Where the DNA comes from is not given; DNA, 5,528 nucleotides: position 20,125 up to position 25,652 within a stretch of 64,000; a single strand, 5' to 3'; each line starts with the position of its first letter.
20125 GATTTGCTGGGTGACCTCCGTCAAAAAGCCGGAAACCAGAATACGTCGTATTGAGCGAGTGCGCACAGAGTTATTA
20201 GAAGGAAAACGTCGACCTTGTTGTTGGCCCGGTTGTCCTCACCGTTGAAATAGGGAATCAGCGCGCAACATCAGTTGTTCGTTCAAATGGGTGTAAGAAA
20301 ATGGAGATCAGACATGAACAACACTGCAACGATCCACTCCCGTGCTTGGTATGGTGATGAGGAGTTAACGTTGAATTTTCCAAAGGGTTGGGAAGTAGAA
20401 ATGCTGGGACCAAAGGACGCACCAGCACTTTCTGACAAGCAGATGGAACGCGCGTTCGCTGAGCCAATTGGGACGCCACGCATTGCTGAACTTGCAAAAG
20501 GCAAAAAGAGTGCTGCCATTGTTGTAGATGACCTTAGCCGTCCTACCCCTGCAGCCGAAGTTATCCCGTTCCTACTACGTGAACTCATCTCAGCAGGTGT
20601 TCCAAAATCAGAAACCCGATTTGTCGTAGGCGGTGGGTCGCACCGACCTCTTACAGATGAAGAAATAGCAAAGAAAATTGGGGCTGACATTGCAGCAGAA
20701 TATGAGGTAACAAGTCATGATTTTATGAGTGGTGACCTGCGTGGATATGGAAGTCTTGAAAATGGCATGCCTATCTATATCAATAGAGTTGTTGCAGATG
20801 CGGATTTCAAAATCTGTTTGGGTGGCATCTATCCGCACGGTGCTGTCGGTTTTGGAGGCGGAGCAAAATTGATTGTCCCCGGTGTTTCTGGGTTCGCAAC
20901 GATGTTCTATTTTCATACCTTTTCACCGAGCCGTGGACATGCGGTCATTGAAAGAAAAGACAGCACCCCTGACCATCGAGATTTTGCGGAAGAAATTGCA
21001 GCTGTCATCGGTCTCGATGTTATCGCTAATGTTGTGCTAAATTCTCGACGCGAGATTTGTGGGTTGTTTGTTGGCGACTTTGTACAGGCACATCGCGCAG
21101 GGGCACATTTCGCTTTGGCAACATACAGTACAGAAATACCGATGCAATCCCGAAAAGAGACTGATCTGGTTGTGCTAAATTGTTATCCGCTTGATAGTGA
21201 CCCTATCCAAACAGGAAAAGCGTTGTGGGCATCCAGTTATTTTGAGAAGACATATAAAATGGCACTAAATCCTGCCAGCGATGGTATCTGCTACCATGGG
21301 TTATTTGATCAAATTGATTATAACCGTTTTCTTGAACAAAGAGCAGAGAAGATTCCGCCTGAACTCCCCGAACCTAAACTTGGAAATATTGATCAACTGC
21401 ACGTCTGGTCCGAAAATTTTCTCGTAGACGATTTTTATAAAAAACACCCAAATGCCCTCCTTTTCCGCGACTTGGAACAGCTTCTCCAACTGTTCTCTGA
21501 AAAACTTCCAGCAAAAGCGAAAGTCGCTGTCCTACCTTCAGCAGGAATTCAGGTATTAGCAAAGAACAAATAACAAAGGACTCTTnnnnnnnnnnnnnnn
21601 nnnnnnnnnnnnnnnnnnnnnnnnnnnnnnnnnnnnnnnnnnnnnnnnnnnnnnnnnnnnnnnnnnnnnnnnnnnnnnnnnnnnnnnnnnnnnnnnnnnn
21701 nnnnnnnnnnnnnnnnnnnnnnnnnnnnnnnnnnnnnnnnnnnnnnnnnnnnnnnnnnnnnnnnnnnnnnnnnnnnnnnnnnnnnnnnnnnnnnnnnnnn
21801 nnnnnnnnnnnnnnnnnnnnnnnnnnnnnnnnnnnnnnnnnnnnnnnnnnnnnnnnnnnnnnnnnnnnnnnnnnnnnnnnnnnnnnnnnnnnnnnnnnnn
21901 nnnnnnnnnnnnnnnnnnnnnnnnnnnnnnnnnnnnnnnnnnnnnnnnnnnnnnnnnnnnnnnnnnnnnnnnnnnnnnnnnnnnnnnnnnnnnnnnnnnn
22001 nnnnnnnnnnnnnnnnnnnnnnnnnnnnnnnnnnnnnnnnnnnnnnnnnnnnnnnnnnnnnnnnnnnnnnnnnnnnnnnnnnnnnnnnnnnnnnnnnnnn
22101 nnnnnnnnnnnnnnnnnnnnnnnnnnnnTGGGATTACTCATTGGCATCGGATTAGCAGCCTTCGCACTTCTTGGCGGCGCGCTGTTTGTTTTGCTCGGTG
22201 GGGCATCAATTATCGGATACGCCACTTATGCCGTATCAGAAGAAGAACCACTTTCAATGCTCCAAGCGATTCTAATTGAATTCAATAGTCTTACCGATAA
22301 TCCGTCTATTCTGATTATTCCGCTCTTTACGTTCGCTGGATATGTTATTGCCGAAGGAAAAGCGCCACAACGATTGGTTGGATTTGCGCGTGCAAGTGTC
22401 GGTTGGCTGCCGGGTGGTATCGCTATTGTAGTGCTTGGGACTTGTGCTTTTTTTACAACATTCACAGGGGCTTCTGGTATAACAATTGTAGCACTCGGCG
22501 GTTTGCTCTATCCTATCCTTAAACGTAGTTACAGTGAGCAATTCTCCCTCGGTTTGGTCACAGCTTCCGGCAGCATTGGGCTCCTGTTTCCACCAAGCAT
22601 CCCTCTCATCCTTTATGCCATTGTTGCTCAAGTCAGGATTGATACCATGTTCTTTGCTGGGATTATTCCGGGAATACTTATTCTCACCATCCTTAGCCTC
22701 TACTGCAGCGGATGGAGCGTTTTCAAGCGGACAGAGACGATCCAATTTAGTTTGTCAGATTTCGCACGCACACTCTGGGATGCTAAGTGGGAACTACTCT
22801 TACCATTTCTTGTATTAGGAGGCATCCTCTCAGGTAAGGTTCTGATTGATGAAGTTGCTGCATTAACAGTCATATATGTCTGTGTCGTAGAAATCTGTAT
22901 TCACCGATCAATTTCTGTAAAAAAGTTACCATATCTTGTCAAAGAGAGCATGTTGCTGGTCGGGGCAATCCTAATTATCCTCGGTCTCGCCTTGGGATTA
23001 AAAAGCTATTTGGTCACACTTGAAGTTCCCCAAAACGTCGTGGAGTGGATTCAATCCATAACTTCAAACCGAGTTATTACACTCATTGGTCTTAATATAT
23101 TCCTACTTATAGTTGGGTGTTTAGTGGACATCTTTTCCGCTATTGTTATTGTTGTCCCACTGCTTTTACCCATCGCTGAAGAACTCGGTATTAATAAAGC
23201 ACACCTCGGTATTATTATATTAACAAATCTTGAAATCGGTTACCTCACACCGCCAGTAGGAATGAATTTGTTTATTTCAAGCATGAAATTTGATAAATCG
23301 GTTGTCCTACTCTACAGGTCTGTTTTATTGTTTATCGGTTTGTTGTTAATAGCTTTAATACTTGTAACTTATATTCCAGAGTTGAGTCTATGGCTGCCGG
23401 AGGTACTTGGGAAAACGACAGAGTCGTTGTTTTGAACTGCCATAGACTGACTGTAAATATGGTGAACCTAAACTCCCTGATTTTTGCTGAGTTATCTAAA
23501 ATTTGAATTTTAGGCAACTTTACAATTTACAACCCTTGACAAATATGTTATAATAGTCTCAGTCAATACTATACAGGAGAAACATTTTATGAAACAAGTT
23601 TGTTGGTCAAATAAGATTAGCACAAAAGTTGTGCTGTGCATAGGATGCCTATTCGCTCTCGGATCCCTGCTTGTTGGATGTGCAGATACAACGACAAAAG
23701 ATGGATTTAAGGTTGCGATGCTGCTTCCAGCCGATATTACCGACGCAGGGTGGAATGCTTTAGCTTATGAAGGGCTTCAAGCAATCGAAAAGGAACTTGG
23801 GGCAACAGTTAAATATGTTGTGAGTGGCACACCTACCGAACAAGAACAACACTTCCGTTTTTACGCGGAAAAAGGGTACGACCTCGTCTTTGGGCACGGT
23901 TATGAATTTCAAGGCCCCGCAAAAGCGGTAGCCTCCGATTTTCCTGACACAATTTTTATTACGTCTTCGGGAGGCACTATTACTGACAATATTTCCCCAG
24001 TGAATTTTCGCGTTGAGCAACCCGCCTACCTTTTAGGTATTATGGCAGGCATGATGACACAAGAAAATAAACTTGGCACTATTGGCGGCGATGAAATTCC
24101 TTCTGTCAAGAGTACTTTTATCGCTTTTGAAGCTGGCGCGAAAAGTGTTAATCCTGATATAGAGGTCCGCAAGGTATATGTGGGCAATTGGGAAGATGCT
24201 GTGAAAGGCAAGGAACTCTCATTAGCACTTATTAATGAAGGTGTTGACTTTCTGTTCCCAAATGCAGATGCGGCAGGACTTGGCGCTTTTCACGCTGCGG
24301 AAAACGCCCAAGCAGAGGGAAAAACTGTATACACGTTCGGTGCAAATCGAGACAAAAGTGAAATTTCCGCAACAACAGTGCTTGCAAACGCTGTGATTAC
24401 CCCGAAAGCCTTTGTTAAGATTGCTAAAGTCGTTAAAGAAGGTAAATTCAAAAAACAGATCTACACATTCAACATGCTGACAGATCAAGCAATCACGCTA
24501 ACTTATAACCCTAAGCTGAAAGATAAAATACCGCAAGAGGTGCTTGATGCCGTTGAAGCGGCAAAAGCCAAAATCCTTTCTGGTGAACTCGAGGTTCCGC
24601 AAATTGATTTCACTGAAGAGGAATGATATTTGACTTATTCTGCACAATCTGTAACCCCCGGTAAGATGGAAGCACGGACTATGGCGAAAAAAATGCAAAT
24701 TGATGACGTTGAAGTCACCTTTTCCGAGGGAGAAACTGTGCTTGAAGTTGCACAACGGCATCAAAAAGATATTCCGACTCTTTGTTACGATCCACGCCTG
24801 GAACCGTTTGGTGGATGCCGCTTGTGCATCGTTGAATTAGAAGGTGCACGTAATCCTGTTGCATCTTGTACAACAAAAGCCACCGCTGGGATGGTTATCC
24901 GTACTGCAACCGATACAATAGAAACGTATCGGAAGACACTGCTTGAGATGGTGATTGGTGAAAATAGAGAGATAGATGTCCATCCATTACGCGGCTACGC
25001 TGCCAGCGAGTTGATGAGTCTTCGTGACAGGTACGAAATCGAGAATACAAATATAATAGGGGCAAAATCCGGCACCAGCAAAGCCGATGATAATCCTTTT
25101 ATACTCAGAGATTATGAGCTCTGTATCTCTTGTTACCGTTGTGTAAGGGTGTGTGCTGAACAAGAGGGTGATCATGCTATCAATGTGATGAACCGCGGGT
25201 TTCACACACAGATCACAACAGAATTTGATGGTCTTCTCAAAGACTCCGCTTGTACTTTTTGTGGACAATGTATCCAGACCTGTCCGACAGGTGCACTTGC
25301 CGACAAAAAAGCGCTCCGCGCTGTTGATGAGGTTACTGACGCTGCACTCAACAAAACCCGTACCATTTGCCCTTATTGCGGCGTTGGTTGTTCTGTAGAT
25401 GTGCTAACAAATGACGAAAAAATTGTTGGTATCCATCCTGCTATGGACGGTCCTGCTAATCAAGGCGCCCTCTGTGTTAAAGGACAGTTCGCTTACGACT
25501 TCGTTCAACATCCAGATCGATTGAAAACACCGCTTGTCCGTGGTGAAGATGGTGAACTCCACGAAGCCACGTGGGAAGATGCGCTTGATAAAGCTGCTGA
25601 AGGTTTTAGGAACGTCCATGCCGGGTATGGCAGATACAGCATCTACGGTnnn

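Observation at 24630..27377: In-frame UGA at 25749-25751 is a selenocysteine codon in an FdhF-type formate dehydrogenase; the ORF track splits one ~900 aa gene in two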

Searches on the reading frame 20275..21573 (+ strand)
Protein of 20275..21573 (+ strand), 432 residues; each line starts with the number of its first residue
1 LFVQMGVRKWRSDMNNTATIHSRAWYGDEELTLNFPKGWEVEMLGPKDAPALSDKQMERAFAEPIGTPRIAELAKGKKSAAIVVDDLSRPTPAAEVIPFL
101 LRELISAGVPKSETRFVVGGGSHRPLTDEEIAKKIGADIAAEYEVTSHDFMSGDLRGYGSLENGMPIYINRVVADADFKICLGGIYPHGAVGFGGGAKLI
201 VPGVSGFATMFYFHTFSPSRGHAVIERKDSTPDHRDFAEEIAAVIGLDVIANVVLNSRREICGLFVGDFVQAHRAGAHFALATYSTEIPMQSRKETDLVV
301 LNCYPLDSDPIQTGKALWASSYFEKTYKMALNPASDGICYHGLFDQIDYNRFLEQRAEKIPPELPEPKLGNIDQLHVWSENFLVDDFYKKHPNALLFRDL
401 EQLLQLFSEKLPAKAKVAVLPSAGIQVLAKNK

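Call 9: search_protein_families(library=pfam, proteins=[window:20275-21573:+])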
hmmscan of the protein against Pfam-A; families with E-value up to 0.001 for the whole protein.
window:20275-21573:+ (432 aa): 1 family
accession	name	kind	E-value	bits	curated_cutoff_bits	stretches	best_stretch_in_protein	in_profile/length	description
PF09861.14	Lar_N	-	2.4e-49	167.8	23.3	1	26-216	1-194/204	Lactate racemase N-terminal domain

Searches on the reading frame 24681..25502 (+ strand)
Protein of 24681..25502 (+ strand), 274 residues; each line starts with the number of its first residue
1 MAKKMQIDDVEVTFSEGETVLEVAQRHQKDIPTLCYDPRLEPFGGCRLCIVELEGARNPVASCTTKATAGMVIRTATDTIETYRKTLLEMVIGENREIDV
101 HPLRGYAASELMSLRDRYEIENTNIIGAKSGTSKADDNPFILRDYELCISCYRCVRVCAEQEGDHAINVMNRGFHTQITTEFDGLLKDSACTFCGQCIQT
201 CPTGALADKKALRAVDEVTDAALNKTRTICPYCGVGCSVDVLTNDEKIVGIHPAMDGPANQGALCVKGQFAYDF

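Call 35: search_solved_structures(query=window:24681-25502:+, show_alignments=4, max_evalue=1e-15)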
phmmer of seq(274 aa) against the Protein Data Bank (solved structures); distinct sequences matched with E-value up to 1e-15: 69 (the best 60 are shown).
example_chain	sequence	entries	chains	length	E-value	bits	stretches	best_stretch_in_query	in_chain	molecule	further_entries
9bov_A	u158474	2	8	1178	2.3e-46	161.5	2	106-272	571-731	Molybdopterin oxidoreductase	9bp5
6tg9_A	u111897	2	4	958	2.2e-45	158.2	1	5-274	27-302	Formate dehydrogenase subunit alpha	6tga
7vw6_A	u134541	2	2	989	2.5e-45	158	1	6-274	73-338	Formate dehydrogenase | Tungsten-containing formate dehydrogenase alpha subunit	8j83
7e5z_A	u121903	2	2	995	2.6e-45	158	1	6-274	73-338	Formate dehydrogenase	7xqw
9wxb_B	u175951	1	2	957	2.8e-45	157.9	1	5-274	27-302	Formate dehydrogenase alpha subunit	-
8oh5_C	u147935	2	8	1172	2.4e-43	151.6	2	105-271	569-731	Formate dehydrogenase-O, major subunit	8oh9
7t2r_A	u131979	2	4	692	2e-39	138.7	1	14-269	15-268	NiFe hydrogenase subunit A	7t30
8a6t_A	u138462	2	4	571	9.1e-37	130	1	5-218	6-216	Electron bifurcating hydrogenase subunit HydA1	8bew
7q5y_A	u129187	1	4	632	2.5e-34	122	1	4-273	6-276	NADH dehydrogenase I chain G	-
7q4v_A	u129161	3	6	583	3.9e-34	121.4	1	6-227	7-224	Iron hydrogenase HydA1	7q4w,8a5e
7p5h_A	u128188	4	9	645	1.7e-30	109.5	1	4-214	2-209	Fe-hydrogenase, subunit alpha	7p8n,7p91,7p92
8rqz_C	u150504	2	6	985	3.3e-30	108.5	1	3-210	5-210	Probable oxidoreductase YjgC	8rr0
9gzq_A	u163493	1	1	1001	3.5e-30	108.4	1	3-210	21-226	Probable oxidoreductase YjgC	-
9f5x_C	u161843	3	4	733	3.8e-26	95.2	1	8-273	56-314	NADH:ubiquinone oxidoreductase 78 kDa subunit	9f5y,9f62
7arc_G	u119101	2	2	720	1e-25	93.8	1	12-273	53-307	75 kDa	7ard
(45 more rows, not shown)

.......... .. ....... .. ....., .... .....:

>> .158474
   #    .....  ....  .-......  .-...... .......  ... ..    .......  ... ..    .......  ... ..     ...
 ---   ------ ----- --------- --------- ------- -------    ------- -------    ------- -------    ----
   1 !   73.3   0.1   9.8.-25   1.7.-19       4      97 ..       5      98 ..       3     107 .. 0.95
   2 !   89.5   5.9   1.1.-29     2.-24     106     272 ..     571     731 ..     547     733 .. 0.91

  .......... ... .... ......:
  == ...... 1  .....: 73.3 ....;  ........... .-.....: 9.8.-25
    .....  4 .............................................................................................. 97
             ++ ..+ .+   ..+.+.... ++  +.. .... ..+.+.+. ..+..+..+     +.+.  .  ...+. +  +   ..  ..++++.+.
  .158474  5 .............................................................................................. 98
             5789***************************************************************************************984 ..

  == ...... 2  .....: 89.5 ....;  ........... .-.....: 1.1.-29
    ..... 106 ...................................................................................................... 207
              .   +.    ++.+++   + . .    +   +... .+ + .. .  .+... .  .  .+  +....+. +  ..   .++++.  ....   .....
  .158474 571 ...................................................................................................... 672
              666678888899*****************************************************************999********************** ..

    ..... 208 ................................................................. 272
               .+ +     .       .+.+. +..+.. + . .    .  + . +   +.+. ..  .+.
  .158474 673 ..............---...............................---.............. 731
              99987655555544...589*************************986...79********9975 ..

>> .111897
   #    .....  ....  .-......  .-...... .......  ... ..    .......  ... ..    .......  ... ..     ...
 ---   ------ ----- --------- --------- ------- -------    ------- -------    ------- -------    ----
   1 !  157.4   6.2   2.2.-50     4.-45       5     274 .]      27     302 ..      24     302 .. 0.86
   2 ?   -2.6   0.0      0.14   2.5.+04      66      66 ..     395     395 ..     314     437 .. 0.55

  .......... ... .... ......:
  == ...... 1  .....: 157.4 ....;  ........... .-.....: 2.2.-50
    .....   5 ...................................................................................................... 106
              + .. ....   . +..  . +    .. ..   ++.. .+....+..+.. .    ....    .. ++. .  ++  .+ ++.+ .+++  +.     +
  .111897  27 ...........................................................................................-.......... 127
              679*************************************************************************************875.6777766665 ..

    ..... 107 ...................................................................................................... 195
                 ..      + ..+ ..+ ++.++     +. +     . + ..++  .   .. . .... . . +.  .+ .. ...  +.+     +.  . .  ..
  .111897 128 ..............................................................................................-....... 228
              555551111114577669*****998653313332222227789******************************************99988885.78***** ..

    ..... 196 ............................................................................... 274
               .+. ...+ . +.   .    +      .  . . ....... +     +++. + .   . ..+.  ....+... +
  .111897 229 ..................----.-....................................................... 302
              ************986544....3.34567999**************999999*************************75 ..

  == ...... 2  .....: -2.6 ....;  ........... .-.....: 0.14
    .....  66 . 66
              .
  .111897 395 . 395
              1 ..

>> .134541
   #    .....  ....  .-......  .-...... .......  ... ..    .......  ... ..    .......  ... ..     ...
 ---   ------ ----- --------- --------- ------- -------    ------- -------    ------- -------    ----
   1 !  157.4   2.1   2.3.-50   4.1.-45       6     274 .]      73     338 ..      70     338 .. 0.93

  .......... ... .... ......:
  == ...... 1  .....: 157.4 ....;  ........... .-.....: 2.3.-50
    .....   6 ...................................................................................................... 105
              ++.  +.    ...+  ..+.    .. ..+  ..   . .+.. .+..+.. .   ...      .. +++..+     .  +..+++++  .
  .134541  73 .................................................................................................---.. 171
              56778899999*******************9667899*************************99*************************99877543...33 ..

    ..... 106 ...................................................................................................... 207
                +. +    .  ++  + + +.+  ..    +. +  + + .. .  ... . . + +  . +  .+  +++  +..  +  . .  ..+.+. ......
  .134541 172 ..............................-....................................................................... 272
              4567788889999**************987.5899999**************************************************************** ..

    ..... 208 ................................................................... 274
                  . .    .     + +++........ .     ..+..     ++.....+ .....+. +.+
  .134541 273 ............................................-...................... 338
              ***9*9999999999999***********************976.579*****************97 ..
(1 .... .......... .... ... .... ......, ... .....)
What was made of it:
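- Tried and rejected: M. extorquens Fdh1A has the same gap (call 35).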
